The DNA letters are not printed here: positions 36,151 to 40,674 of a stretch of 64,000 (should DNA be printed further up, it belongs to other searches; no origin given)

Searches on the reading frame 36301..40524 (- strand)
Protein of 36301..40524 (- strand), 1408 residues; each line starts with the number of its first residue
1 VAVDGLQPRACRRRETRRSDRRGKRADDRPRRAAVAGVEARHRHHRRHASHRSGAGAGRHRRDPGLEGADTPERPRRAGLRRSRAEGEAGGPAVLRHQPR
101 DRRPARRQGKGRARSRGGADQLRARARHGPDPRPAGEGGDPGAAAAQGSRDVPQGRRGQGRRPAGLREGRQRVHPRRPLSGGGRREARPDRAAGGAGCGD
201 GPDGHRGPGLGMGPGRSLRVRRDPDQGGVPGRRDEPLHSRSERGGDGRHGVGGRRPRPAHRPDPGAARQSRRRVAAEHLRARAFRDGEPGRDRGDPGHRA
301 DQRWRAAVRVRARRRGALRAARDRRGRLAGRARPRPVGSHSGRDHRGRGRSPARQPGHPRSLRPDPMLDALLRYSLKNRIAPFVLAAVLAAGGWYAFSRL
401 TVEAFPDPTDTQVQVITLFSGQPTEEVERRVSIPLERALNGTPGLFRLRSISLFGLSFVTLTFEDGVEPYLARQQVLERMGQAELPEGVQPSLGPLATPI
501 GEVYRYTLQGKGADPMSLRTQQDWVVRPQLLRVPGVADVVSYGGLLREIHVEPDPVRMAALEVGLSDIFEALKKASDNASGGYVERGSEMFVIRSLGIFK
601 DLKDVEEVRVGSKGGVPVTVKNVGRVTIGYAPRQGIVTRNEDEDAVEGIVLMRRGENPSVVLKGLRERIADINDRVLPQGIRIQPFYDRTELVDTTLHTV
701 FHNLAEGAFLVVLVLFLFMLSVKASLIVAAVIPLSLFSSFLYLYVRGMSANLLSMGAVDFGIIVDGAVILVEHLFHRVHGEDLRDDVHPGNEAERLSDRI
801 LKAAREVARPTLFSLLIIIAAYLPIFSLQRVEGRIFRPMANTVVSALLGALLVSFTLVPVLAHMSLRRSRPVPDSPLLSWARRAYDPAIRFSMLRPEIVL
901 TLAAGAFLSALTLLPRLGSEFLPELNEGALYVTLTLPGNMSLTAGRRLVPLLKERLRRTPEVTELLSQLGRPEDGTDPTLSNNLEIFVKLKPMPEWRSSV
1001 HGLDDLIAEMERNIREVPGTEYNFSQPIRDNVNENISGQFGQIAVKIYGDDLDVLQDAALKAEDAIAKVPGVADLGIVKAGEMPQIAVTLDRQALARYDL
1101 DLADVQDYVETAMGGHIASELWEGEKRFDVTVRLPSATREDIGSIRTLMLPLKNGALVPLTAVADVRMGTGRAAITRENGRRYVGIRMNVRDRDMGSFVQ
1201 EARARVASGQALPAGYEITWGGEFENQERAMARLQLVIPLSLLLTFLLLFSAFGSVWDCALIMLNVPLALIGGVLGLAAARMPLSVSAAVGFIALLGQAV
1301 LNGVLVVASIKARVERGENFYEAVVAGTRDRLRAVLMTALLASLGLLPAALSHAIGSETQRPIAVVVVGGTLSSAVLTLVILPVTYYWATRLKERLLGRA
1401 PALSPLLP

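Call 49: search_protein_families(library=pfam, proteins=[window:36301-40524:-], max_evalue=0.000001)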
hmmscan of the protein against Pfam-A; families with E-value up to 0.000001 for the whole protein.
window:36301-40524:- (1408 aa): 1 family
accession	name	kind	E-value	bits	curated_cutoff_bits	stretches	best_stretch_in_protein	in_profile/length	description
PF00873.25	ACR_tran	-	2.8e-252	840.1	28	1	372-1387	2-1018/1021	AcrB/AcrD/AcrF family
